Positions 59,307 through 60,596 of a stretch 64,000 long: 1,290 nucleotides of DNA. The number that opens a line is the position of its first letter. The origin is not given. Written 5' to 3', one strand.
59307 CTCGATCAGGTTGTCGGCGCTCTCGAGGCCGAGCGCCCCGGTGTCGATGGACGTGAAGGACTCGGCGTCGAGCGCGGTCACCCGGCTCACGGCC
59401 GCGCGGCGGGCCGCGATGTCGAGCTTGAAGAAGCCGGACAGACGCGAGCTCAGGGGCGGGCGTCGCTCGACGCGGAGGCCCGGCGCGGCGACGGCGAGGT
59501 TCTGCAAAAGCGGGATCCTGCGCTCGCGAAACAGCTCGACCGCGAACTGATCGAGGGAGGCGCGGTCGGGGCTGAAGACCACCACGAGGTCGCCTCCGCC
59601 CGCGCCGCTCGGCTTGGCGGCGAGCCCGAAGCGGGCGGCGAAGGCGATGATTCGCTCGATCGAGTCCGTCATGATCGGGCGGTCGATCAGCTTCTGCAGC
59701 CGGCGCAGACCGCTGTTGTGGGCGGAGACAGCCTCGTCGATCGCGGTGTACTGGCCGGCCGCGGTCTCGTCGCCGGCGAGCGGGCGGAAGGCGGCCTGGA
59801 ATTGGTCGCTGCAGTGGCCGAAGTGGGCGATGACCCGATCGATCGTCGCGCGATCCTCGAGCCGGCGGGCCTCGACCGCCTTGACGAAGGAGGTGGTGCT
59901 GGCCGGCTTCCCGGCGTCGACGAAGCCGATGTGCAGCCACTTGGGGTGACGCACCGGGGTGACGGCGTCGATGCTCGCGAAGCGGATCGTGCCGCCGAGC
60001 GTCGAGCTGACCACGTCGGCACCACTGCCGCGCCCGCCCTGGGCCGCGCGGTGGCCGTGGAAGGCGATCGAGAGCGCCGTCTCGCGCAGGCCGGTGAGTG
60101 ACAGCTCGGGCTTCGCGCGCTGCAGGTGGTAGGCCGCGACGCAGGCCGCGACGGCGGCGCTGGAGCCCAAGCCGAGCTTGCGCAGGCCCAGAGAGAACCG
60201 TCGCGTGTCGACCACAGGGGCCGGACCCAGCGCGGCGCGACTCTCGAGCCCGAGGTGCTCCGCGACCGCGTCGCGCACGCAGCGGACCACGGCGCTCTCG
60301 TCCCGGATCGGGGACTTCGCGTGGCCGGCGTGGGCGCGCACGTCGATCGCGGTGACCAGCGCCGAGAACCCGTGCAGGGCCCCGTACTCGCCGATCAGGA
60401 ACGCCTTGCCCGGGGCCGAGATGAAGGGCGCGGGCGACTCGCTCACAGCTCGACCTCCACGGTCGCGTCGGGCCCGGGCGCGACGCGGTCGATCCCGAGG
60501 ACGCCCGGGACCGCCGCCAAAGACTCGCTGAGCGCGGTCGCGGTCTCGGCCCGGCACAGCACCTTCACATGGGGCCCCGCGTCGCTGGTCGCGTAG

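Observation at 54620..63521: Contiguous mevalonate-to-squalene super-operon: fni-mvk-mvaD-pmk/hmgr followed by hpnC-hpnD-hpnE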

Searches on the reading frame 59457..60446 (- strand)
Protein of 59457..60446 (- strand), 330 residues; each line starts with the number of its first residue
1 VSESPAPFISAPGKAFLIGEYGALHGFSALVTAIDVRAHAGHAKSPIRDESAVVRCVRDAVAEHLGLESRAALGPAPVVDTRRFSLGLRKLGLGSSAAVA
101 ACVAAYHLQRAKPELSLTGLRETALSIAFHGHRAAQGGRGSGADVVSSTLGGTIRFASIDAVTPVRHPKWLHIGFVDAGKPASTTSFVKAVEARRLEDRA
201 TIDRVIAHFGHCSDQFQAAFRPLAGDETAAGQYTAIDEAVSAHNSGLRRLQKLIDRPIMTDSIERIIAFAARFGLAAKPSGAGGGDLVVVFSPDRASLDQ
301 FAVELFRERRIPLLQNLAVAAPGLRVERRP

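Call 17: search_solved_structures(query=window:59460-60446:-, max_evalue=0.01, show_alignments=2)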
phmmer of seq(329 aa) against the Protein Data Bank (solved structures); distinct sequences matched with E-value up to 0.01: 10.
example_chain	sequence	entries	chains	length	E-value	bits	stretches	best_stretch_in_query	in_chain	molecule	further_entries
1kvk_A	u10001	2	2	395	8.5e-09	38.6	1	91-290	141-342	mevalonate kinase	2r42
3k17_A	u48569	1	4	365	1.7e-08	37.6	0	77-161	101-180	Lin0012 protein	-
2r3v_A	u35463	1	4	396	3e-08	36.8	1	91-304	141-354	Mevalonate kinase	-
8tfo_A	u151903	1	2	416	4e-07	33.1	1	92-318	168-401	Mevalonate kinase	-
1kkh_A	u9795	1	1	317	1.7e-05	27.7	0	256-294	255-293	Mevalonate Kinase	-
1vis_A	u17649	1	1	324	2e-05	27.5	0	256-294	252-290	Mevalonate kinase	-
2hfs_A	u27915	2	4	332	8.7e-05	25.4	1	97-292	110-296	Mevalonate kinase, putative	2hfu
8teb_A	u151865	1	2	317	0.00015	24.6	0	10-154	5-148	Mevalonate kinase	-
6mde_A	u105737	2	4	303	0.00089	22.1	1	9-296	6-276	Mevalonate kinase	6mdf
4hac_A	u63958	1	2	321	0.0009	22.1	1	9-296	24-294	Mevalonate kinase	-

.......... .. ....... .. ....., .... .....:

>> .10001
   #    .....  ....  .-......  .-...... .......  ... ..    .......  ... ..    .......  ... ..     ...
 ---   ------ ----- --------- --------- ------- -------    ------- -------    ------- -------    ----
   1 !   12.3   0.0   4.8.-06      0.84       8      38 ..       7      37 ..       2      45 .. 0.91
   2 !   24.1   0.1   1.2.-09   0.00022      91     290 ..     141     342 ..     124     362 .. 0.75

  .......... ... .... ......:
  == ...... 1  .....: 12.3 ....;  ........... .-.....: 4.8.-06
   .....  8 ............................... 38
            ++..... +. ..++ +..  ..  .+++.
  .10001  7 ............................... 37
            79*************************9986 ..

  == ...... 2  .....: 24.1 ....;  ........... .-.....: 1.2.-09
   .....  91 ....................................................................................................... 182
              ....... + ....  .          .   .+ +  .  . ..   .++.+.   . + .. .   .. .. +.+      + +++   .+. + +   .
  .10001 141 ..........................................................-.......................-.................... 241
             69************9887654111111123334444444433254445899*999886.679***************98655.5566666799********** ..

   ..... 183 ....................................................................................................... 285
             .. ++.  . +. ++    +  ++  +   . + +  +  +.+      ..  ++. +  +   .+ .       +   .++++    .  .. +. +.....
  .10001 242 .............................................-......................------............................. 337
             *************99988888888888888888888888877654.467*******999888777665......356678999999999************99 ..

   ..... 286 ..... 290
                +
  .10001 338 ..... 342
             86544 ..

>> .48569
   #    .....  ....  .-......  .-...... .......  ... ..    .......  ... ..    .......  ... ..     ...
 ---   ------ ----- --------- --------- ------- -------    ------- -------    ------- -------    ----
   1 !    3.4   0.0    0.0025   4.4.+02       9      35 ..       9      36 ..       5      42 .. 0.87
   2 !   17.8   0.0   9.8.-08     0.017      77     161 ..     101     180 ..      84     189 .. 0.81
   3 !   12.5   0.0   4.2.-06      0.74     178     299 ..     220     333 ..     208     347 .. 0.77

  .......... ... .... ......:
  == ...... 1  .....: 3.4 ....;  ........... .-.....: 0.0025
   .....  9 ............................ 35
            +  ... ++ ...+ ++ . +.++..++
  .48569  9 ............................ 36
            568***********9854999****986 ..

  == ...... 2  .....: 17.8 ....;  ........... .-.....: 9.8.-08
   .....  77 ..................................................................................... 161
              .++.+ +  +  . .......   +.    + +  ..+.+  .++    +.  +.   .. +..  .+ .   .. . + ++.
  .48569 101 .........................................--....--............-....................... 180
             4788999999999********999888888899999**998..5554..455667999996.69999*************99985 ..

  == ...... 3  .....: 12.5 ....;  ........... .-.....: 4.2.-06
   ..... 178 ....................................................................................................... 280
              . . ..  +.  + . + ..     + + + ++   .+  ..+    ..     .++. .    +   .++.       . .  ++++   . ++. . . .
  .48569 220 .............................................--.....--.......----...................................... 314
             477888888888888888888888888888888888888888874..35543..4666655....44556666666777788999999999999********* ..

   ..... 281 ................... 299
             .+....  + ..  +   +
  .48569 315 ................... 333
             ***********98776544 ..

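Call 37: search_protein_representatives(protein=window:59457-60446:-)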
Query: 330 residues. Proteins with E-value up to 0.001 (for the whole library): 3189; up to 1e-10: 1371; up to 1e-30: 16. The best 150 are listed.
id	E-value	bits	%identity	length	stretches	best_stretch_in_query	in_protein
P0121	2.8e-76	273.4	53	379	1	8-327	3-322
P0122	2.3e-55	204.7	48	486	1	9-330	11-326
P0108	2.8e-54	201.1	44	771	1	9-329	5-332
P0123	4.7e-44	167.5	44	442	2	76-329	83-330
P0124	1.4e-38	149.6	41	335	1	6-320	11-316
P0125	1.3e-35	139.8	43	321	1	7-267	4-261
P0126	4.4e-35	138.1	46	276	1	33-295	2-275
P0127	2.2e-34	135.8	37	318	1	10-326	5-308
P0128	4.3e-34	134.8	40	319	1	9-325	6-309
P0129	3.1e-33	132.0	36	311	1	9-328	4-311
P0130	8.8e-33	130.5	39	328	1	8-325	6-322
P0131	2.7e-32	128.9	41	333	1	9-323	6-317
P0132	4.3e-32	128.3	39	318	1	1-324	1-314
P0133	4.7e-32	128.1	41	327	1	6-314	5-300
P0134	5.4e-31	124.6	38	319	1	9-299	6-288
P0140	5.0e-30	121.5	40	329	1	8-324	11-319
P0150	1.3e-27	113.5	36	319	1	10-327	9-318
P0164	4.2e-26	108.6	37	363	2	6-160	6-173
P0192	4.8e-24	101.8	39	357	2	79-308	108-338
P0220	9.2e-23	97.6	37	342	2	78-329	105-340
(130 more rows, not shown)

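Call 38: search_protein_families(library=ncbifam, proteins=[P0124, P0127, P0128, P0129, P0130, P0140, P0150, P0164, P0192, P0220], max_evalue=1e-8)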
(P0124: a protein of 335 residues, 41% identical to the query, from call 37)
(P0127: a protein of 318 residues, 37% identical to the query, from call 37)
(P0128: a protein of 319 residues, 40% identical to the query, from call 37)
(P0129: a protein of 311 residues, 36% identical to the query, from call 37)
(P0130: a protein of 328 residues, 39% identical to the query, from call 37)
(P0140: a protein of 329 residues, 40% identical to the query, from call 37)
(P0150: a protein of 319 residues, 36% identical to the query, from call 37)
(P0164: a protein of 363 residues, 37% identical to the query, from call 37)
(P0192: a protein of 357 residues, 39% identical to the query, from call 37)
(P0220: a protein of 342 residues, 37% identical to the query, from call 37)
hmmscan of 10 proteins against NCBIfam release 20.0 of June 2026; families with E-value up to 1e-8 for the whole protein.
P0124 (335 aa): 4 families
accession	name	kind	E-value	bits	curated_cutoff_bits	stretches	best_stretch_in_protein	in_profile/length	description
TIGR01220.1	Pmev_kin_Gr_pos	equivalog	9e-31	107.2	165.7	1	169-315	208-354/358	phosphomevalonate kinase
TIGR00549.1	mevalon_kin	equivalog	4.3e-25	88.8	163.05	1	95-287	93-274/276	mevalonate kinase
NF040957.1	Arch_PMK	equivalog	3.7e-21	76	500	1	86-295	83-292/316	phosphomevalonate kinase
NF003036.0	PRK03926.1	equivalog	4.7e-16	58.7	403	1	96-307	89-284/302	mevalonate kinase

P0127 (318 aa): 4 families
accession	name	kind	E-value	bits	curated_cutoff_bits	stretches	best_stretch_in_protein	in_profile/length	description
TIGR01220.1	Pmev_kin_Gr_pos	equivalog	1e-37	130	165.7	1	161-286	214-339/358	phosphomevalonate kinase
TIGR00549.1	mevalon_kin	equivalog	6.7e-22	78.3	163.05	1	6-274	1-275/276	mevalonate kinase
NF040957.1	Arch_PMK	equivalog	6.3e-17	62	500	1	4-302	2-310/316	phosphomevalonate kinase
NF003036.0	PRK03926.1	equivalog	3.3e-16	59.2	403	1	1-278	1-269/302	mevalonate kinase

P0128 (319 aa): 5 families
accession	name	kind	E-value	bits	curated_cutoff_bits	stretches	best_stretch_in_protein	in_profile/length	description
TIGR01220.1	Pmev_kin_Gr_pos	equivalog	9e-34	117.1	165.7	1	163-303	214-354/358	phosphomevalonate kinase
TIGR00549.1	mevalon_kin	equivalog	9.7e-26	90.9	163.05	1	8-276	1-275/276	mevalonate kinase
NF003036.0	PRK03926.1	equivalog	2.7e-22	79.2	403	1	4-286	2-275/302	mevalonate kinase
NF040957.1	Arch_PMK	equivalog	4.5e-14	52.7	500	1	6-282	2-291/316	phosphomevalonate kinase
TIGR01219.1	Pmev_kin_ERG8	equivalog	9.4e-10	38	376.95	0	84-149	151-227/456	phosphomevalonate kinase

P0129 (311 aa): 4 families
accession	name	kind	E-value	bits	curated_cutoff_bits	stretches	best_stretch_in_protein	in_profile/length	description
TIGR01220.1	Pmev_kin_Gr_pos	equivalog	1.9e-27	96.3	165.7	1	163-304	215-356/358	phosphomevalonate kinase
TIGR00549.1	mevalon_kin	equivalog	3.6e-26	92.3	163.05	1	6-269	1-271/276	mevalonate kinase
NF040957.1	Arch_PMK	equivalog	1.3e-22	80.8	500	1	4-310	2-316/316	phosphomevalonate kinase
NF003036.0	PRK03926.1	equivalog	1.4e-22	80.2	403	1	1-310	1-299/302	mevalonate kinase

P0130 (328 aa): 4 families
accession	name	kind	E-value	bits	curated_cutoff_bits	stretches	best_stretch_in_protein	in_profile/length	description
TIGR01220.1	Pmev_kin_Gr_pos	equivalog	1.6e-38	132.7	165.7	2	163-316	206-354/358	phosphomevalonate kinase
TIGR00549.1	mevalon_kin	equivalog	3.1e-25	89.2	163.05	1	9-287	1-273/276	mevalonate kinase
NF040957.1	Arch_PMK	equivalog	8.2e-19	68.3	500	1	7-291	2-287/316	phosphomevalonate kinase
NF003036.0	PRK03926.1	equivalog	8.2e-19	67.8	403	1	7-324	4-299/302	mevalonate kinase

P0140 (329 aa): 4 families
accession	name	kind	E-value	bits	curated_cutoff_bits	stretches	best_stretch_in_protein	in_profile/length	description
TIGR01220.1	Pmev_kin_Gr_pos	equivalog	3.6e-31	108.5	165.7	1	169-296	209-336/358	phosphomevalonate kinase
TIGR00549.1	mevalon_kin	equivalog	6.4e-21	75.1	163.05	1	14-286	1-274/276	mevalonate kinase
NF003036.0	PRK03926.1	equivalog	6.9e-14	51.6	403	1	12-294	4-272/302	mevalonate kinase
NF040957.1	Arch_PMK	equivalog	1.2e-09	38.2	500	0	86-201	84-199/316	phosphomevalonate kinase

P0150 (319 aa): 4 families
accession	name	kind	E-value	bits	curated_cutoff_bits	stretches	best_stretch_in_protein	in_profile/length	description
TIGR01220.1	Pmev_kin_Gr_pos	equivalog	5.3e-31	108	165.7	1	166-310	209-354/358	phosphomevalonate kinase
TIGR00549.1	mevalon_kin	equivalog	2e-23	83.2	163.05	1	10-284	1-276/276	mevalonate kinase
NF040957.1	Arch_PMK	equivalog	2.5e-14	53.5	500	1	9-289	3-291/316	phosphomevalonate kinase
NF003036.0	PRK03926.1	equivalog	4.4e-12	45.7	403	1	8-318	4-299/302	mevalonate kinase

P0164 (363 aa): 4 families
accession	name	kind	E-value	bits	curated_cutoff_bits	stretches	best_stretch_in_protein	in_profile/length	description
TIGR01220.1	Pmev_kin_Gr_pos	equivalog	1.5e-22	80.2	165.7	1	75-342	96-340/358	phosphomevalonate kinase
NF040957.1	Arch_PMK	equivalog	4.6e-14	52.7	500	1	8-171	1-155/316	phosphomevalonate kinase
TIGR01219.1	Pmev_kin_ERG8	equivalog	7.5e-11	41.6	376.95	1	94-175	153-234/456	phosphomevalonate kinase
TIGR00549.1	mevalon_kin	equivalog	2.1e-10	40.5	163.05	0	11-174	1-158/276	mevalonate kinase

P0192 (357 aa): 5 families
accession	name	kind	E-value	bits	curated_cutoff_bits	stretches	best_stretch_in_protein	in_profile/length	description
TIGR01220.1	Pmev_kin_Gr_pos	equivalog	2.3e-31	109.1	165.7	1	5-350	3-357/358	phosphomevalonate kinase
TIGR00549.1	mevalon_kin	equivalog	3.5e-21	75.9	163.05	1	7-315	1-270/276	mevalonate kinase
NF040957.1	Arch_PMK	equivalog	7.9e-18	65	500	1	99-344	70-306/316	phosphomevalonate kinase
NF003036.0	PRK03926.1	equivalog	1.1e-11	44.4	403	1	6-354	5-298/302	mevalonate kinase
TIGR01219.1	Pmev_kin_ERG8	equivalog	7.6e-09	35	376.95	0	115-205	149-248/456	phosphomevalonate kinase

P0220 (342 aa): 4 families
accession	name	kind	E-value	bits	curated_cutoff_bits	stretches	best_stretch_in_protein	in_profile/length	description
TIGR01220.1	Pmev_kin_Gr_pos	equivalog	1.4e-38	132.9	165.7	2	6-179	1-177/358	phosphomevalonate kinase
TIGR00549.1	mevalon_kin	equivalog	3.5e-24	85.8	163.05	1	10-298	1-270/276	mevalonate kinase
NF003036.0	PRK03926.1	equivalog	9.7e-23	80.7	403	1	6-338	2-299/302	mevalonate kinase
NF040957.1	Arch_PMK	equivalog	1e-17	64.6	500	1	107-306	81-288/316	phosphomevalonate kinase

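Call 40: predict_structure(alignment_id=A2)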
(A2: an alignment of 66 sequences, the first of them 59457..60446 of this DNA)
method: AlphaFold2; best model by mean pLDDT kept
length: 330 residues; sequences in the alignment: 66
mean_pLDDT: 94.1   pTM: 0.91
mean pLDDT of the five models: 94.1, 93.8, 93.6, 93.0, 91.7
residues with pLDDT >= 90: 279; 70-90: 46; 50-70: 5; < 50: 0
segments of 3 or more residues with pLDDT < 50: none
pLDDT, mean of each block of 10 residues (from residue 1): 88 95 92 97 87 97 97 95 83 90 98 97 98 93 96 97 97 93 84 96 97 98 97 98 97 94 96 97 78 97 97 92 95
secondary structure, 60 per line:
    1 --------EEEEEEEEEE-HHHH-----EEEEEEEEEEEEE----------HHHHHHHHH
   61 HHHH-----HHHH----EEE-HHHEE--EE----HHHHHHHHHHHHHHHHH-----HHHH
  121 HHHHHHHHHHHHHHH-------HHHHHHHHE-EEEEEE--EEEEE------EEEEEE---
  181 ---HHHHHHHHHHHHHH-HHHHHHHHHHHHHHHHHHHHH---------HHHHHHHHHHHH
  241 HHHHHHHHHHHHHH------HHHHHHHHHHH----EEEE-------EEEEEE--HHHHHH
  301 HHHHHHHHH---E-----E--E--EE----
elements in order: E9-18 H20-23 E29-41 H52-64 H70-73 E78-80 H95-111 H117-135 H143-150 E153-158 E161-165 E172-177 H184-197 H199-219 H229-254 H261-271 E276-279 E287-292 H295-309

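Call 42: search_solved_structures(query=A3, max_evalue=0.001)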
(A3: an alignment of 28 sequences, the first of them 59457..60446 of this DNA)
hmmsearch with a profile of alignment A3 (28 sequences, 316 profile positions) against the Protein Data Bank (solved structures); distinct sequences matched with E-value up to 0.001: 21.
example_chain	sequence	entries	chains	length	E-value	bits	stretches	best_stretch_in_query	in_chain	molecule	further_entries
3k17_A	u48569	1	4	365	3.7e-50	174.2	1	3-304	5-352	Lin0012 protein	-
4hac_A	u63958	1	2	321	5.4e-28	101.4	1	5-310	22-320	Mevalonate kinase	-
6mde_A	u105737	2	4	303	5.8e-28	101.3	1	5-310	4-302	Mevalonate kinase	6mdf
1kvk_A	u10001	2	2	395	1e-26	97.1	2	88-312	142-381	mevalonate kinase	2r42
2hfs_A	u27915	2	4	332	1.7e-26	96.4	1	11-292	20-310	Mevalonate kinase, putative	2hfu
8tfo_A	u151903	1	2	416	1.9e-25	93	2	88-294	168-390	Mevalonate kinase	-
8teb_A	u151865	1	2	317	1.7e-24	89.9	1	5-311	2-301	Mevalonate kinase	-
2r3v_A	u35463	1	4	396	6.7e-24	87.9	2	88-312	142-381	Mevalonate kinase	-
1k47_A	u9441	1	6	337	3.3e-19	72.5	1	5-299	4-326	phosphomevalonate kinase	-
3gon_A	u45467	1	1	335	4.4e-19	72.1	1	6-299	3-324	Phosphomevalonate kinase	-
2x7i_A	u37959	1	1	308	3e-17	66.1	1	8-296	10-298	MEVALONATE KINASE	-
1vis_A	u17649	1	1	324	8.4e-17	64.6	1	88-308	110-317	Mevalonate kinase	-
1kkh_A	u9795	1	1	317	5.3e-16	62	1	88-299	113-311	Mevalonate Kinase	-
2oi2_A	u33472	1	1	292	1.6e-12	50.5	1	8-296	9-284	Mevalonate kinase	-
4usm_A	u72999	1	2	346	1.2e-08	37.8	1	57-289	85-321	PUTATIVE SUGAR KINASE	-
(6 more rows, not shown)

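Call 43: fold_search(model_id=the predicted structure, library=pdb)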
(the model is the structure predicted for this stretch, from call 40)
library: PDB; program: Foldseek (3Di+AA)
matches with E <= 10: 363; with E <= 0.001: 120
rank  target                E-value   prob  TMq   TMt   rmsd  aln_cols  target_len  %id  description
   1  3k17_A                2.3e-16  1.00  0.78  0.73   3.9       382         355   18  Crystal structure of a Lin0012 protein from Listeria innocua (released 2009-10-06)
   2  8tfo_A                5.0e-16  1.00  0.73  0.63   7.4       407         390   19  Structure of MKvar (released 2024-03-13)
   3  8tfo_B                3.0e-15  1.00  0.74  0.64   6.1       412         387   19  Structure of MKvar (released 2024-03-13)
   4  2r42                  3.5e-15  1.00  0.69  0.60   5.5       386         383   20  The Biochemical and Structural Basis for feedback Inhibition of Mevalonate Kinase and Isoprenoid Metabolism (released 2008-06-24)
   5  1kvk                  5.1e-15  1.00  0.70  0.62   5.1       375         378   21  The Structure of Binary complex between a Mammalian Mevalonate Kinase and ATP: Insights into the Reaction Mechanism and  (released 2002-03-27)
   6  2r3v_A                1.4e-14  1.00  0.68  0.58   6.9       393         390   21  The Biochemical and Structural Basis for Feedback Inhibition of Mevalonate Kinase and Isoprenoid Metabolism (released 2008-06-24)
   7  2r3v_B                2.0e-14  1.00  0.70  0.61   6.0       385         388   20  The Biochemical and Structural Basis for Feedback Inhibition of Mevalonate Kinase and Isoprenoid Metabolism (released 2008-06-24)
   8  2r3v_D                2.1e-14  1.00  0.67  0.58   7.0       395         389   21  The Biochemical and Structural Basis for Feedback Inhibition of Mevalonate Kinase and Isoprenoid Metabolism (released 2008-06-24)
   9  4hac_B                1.0e-13  1.00  0.64  0.68   5.8       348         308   22  Crystal Structure of the Mevalonate Kinase from an Archaeon Methanosarcina mazei (released 2012-12-12)
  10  8teb_B                1.2e-13  1.00  0.64  0.69   6.0       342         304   21  Structure of MKbur (released 2024-03-13)
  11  6mde_A                1.4e-13  1.00  0.71  0.77   4.1       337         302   22  Mevalonate kinase from Methanosarcina mazei with mevalonate bound (released 2018-12-19)
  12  8teb_A                1.5e-13  1.00  0.64  0.68   5.6       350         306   21  Structure of MKbur (released 2024-03-13)
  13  2oi2                  1.7e-13  1.00  0.66  0.75   4.1       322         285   17  Streptococcus pneumoniae Mevalonate Kinase in Complex with Diphosphomevalonate (released 2007-05-01)
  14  4hac_A                5.0e-13  1.00  0.64  0.67   5.8       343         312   22  Crystal Structure of the Mevalonate Kinase from an Archaeon Methanosarcina mazei (released 2012-12-12)
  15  6mdf_A                1.3e-12  1.00  0.66  0.70   5.3       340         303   22  Mevalonate kinase from Methanosarcina mazei with 5-phosphomevalonate bound (released 2018-12-19)
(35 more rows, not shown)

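Call 57: find_encoding_contigs(protein=P0124, flank=8000, max_places=3)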
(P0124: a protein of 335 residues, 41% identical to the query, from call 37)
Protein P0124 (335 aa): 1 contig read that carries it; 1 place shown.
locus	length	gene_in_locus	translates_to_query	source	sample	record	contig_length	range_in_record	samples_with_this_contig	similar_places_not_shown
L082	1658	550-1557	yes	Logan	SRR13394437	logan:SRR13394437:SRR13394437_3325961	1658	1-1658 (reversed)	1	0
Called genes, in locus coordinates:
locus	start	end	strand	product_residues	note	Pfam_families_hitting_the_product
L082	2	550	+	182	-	?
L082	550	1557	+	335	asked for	PF00288:GHMP_kinases_N, PF08544:GHMP_kinases_C (weak)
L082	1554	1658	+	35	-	?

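Call 59: find_encoding_contigs(protein=P0130, flank=8000, max_places=3)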
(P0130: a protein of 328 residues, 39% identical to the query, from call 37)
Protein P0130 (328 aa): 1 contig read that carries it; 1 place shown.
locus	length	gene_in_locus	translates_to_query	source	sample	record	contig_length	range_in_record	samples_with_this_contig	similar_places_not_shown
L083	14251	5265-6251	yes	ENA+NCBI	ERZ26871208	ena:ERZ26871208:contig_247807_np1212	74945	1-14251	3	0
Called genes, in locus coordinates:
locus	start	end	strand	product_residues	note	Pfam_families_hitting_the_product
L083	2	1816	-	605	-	?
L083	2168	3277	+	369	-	PF01070:FMN_dh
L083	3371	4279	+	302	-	PF00288:GHMP_kinases_N, PF08544:GHMP_kinases_C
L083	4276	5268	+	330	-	PF22700:MVD-like_N, PF00288:GHMP_kinases_N, PF18376:MDD_C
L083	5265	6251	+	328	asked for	PF00288:GHMP_kinases_N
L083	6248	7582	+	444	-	PF00368:HMG-CoA_red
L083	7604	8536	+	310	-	PF00494:SQS_PSY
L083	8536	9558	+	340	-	PF00494:SQS_PSY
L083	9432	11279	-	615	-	-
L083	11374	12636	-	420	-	PF05496:RuvB_N, PF00158:Sigma54_activat (faint), PF00004:AAA, PF07728:AAA_5 (weak), PF13173:AAA_14 (weak), PF16193:AAA_assoc_2, PF22703:Cdc6_lid (weak), PF12002:MgsA_C, +2 more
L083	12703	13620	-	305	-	-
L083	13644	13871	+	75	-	-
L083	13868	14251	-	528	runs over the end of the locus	PF00496:SBP_bac_5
